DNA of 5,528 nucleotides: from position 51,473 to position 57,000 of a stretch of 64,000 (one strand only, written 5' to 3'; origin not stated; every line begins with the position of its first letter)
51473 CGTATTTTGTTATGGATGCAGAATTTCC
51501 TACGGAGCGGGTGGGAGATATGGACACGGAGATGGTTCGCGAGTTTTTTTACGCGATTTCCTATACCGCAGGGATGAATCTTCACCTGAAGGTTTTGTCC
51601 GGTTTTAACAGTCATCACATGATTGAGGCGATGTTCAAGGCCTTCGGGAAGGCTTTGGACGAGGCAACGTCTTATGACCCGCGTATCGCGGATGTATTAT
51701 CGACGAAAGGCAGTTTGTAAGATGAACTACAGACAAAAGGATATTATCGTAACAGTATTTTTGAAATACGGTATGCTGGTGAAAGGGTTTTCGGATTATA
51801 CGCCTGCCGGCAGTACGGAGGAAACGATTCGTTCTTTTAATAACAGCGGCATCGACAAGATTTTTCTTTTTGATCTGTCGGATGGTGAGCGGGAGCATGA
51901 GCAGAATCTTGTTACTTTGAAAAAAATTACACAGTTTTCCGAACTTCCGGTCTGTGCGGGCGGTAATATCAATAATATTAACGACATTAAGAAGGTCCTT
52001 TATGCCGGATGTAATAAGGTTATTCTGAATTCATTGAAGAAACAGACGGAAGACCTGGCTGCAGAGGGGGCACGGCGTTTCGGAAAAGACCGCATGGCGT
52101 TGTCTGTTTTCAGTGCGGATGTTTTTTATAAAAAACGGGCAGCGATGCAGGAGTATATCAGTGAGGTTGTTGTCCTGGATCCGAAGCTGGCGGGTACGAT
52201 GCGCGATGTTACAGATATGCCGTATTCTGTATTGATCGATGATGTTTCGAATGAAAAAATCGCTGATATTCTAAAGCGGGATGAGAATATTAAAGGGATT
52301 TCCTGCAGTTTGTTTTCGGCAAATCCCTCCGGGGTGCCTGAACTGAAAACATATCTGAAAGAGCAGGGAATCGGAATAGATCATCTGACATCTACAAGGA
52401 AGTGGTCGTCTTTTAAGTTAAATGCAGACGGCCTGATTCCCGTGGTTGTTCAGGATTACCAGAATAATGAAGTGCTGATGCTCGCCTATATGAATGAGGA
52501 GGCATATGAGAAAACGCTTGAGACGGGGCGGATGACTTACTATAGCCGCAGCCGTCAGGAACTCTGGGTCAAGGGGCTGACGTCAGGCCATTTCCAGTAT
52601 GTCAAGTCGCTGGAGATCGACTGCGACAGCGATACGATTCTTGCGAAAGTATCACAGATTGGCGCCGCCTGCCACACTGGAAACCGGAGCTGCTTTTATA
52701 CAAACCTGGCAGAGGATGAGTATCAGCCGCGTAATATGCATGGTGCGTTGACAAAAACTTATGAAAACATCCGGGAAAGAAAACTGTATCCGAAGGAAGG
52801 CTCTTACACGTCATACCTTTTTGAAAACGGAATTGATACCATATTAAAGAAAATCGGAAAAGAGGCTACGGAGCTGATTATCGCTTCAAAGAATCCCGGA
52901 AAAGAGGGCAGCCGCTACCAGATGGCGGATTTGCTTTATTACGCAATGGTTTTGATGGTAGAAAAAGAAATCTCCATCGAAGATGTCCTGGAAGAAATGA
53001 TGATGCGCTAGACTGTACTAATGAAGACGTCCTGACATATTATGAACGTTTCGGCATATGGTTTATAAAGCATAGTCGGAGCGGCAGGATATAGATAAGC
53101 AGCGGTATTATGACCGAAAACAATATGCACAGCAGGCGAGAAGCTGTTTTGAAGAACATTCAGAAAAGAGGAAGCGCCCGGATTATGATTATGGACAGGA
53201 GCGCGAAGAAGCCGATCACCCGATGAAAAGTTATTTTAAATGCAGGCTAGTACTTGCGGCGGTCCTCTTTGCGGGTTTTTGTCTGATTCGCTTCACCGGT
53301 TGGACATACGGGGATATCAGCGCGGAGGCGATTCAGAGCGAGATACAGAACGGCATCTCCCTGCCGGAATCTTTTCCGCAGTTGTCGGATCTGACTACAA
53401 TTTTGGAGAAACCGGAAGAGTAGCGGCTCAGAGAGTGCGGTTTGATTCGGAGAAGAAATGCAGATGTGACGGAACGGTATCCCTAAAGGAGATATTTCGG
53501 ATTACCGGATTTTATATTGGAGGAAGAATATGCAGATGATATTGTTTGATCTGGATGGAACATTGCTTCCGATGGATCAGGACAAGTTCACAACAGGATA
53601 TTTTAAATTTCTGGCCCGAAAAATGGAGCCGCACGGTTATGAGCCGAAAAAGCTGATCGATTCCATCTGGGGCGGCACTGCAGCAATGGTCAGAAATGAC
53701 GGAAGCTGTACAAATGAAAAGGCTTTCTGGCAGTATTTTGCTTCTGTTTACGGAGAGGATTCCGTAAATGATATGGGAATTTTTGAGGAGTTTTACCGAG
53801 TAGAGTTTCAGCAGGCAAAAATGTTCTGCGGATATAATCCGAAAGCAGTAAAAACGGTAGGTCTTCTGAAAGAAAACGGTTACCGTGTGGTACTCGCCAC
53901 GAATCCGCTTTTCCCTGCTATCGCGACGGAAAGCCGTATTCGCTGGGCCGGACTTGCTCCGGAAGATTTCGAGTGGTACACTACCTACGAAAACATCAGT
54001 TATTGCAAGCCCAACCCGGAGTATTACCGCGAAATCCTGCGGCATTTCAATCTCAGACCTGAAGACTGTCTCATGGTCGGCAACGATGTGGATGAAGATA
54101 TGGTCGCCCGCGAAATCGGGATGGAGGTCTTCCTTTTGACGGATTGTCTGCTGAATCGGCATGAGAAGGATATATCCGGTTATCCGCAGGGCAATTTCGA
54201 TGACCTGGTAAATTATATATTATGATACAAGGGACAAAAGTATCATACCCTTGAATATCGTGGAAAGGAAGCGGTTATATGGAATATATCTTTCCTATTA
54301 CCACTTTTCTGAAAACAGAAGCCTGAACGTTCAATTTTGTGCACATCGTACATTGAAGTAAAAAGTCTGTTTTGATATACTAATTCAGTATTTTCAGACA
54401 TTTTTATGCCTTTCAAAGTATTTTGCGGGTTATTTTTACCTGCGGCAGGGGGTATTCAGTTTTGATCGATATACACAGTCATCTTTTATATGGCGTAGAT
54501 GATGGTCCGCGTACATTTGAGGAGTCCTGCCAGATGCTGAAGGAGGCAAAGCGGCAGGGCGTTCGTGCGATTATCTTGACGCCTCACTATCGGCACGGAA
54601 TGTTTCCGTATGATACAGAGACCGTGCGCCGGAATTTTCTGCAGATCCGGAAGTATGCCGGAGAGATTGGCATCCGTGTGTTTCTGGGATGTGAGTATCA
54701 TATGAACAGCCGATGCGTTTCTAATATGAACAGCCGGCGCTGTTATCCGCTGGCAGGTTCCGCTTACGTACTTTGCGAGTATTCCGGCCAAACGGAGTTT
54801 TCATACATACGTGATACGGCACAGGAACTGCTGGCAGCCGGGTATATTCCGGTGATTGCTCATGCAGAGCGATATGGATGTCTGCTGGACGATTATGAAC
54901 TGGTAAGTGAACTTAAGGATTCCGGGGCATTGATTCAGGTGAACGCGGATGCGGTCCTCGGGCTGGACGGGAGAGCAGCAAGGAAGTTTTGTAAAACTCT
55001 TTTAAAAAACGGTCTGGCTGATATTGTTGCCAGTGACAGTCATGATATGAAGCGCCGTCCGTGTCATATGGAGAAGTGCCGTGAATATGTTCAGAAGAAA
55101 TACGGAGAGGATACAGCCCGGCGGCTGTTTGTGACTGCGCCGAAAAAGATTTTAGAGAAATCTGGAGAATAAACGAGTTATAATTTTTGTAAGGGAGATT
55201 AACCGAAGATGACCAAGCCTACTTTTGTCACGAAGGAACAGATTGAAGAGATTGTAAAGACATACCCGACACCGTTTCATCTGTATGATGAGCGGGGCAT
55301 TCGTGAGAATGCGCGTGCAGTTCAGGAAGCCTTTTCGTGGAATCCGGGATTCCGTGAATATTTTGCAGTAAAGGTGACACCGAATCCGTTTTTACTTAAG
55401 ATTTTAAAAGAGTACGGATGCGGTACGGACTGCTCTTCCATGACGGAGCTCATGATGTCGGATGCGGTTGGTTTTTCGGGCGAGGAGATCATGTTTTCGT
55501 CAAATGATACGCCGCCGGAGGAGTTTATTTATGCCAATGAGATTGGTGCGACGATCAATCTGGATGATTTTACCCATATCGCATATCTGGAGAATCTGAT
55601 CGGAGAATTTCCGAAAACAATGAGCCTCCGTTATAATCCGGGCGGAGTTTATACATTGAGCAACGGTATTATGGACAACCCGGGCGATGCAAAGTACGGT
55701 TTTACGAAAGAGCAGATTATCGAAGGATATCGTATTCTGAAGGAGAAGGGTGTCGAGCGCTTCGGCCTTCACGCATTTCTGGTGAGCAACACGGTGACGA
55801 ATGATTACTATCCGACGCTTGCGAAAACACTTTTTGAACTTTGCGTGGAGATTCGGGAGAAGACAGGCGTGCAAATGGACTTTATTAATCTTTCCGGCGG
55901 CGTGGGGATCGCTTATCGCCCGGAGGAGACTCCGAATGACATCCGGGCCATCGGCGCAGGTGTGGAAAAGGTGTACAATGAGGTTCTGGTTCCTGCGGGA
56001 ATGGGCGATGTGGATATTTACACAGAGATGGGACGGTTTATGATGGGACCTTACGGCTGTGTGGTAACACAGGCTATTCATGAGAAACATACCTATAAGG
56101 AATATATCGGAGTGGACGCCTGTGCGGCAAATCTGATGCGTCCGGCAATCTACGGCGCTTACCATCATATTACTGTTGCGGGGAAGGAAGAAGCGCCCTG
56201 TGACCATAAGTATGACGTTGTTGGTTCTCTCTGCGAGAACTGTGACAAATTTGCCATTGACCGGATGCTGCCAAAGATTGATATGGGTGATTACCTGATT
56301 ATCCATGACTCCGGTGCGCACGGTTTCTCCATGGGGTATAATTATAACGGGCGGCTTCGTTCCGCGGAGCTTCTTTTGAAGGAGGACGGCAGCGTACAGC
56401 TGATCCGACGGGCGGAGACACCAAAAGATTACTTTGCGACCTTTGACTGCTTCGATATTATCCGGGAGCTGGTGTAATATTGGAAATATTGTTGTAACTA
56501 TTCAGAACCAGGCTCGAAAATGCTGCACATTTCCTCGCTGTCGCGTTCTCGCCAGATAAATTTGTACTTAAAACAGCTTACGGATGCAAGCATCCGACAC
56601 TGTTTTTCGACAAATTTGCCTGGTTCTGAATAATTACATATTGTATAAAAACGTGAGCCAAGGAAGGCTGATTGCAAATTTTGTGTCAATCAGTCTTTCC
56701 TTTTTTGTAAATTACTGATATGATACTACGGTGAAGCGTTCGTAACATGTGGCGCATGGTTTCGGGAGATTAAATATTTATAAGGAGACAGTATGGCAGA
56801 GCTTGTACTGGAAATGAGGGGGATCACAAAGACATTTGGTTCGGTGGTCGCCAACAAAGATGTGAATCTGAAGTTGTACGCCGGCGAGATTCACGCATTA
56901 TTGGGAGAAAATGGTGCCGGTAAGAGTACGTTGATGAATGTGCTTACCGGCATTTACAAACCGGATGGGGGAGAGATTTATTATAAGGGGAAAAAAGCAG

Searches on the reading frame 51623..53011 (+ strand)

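Call 6: search_protein_families(library=pfam, proteins=[window:51623-53011:+], max_evalue=0.001)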
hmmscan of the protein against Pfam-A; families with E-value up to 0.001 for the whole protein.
window:51623-53011:+ (462 aa): 3 families
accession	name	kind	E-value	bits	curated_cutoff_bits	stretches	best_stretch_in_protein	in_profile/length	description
PF01502.23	PRA-CH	-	3.6e-36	123.3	27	1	286-359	1-74/74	Phosphoribosyl-AMP cyclohydrolase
PF00977.27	His_biosynth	-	3.6e-16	59.7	23.6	1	42-162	3-128/228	Histidine biosynthesis protein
PF01503.22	PRA-PH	-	2.9e-15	56.9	21.3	1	380-459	5-82/86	Phosphoribosyl-ATP pyrophosphohydrolase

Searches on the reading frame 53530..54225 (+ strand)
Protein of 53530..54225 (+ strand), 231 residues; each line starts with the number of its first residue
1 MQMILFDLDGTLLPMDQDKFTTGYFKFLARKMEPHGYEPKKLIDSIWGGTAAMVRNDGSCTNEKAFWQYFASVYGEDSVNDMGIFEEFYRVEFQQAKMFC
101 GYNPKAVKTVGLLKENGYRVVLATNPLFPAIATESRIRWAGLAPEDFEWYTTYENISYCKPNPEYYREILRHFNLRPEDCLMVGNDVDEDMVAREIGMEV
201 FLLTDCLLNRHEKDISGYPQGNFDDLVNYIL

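Call 6: search_protein_families(library=pfam, proteins=[window:53530-54225:+], max_evalue=0.001)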
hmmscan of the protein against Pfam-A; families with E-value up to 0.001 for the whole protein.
window:53530-54225:+ (231 aa): 4 families
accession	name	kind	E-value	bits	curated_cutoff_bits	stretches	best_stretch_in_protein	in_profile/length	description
PF00702.32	Hydrolase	-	6.6e-15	56.4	26.4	1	2-191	2-184/191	haloacid dehalogenase-like hydrolase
PF13419.12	HAD_2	-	4.5e-11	43.6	23.8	1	4-201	1-176/178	Haloacid dehalogenase-like hydrolase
PF13242.12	Hydrolase_like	-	4.5e-07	30.1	22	1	160-203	4-48/75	HAD-hyrolase-like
PF12710.13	HAD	-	2.3e-05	25.4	27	1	4-129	1-113/189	haloacid dehalogenase-like hydrolase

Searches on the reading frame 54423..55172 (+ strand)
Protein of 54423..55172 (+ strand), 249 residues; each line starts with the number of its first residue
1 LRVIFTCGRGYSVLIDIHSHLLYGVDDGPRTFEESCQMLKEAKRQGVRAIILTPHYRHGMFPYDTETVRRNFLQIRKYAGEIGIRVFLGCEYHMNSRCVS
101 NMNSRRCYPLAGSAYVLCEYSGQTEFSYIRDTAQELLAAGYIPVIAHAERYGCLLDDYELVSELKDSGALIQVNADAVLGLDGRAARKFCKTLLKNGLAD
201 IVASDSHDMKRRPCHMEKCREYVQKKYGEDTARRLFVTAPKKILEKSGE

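Call 6: search_protein_families(library=pfam, proteins=[window:54423-55172:+], max_evalue=0.001)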
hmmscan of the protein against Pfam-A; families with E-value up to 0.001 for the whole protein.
window:54423-55172:+ (249 aa): 2 families
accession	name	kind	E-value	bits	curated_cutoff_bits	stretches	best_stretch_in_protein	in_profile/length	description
PF19567.5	CpsB_CapC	-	1.2e-78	264.3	27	1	14-245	1-234/234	Capsular polysaccharide synthesis, CpsB/CapC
PF02811.25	PHP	-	6.7e-05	23.7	26.4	1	16-97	1-68/164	PHP domain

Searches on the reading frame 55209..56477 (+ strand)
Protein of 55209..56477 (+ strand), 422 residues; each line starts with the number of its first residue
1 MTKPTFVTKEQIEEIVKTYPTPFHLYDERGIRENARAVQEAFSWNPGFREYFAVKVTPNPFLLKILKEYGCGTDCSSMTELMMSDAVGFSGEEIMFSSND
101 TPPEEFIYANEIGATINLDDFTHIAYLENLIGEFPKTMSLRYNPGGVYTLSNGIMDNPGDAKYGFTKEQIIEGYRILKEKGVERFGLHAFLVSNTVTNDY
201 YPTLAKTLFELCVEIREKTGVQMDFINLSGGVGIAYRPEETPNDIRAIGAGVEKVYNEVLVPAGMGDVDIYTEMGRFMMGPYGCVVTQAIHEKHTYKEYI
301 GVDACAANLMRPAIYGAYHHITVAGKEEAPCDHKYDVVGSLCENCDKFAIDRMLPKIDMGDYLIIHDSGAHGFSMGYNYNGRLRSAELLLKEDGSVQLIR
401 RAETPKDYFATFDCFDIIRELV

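Call 6: search_protein_families(library=pfam, proteins=[window:55209-56477:+], max_evalue=0.001)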
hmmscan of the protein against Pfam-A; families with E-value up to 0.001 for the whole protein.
window:55209-56477:+ (422 aa): 2 families
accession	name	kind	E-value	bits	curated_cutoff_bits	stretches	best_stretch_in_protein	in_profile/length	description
PF02784.22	Orn_Arg_deC_N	-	1.1e-27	97.4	23.4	1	31-279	4-246/247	Pyridoxal-dependent decarboxylase, pyridoxal binding domain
PF00278.28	Orn_DAP_Arg_deC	-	1.2e-17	64.4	23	1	281-369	6-95/95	Pyridoxal-dependent decarboxylase, C-terminal sheet domain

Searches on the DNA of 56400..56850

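Call 42: search_rna_families(source=window, start=56400, end=56850, threshold=evalue, max_evalue=1)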
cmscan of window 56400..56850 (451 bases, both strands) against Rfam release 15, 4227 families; matches with E-value up to 1: 1.
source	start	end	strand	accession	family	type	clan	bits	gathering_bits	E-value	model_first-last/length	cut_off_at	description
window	56659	56715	+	RF02433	SpF36_sRNA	Gene; sRNA;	-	23.9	48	0.43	1-51/51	no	Streptococcus sRNA SpF36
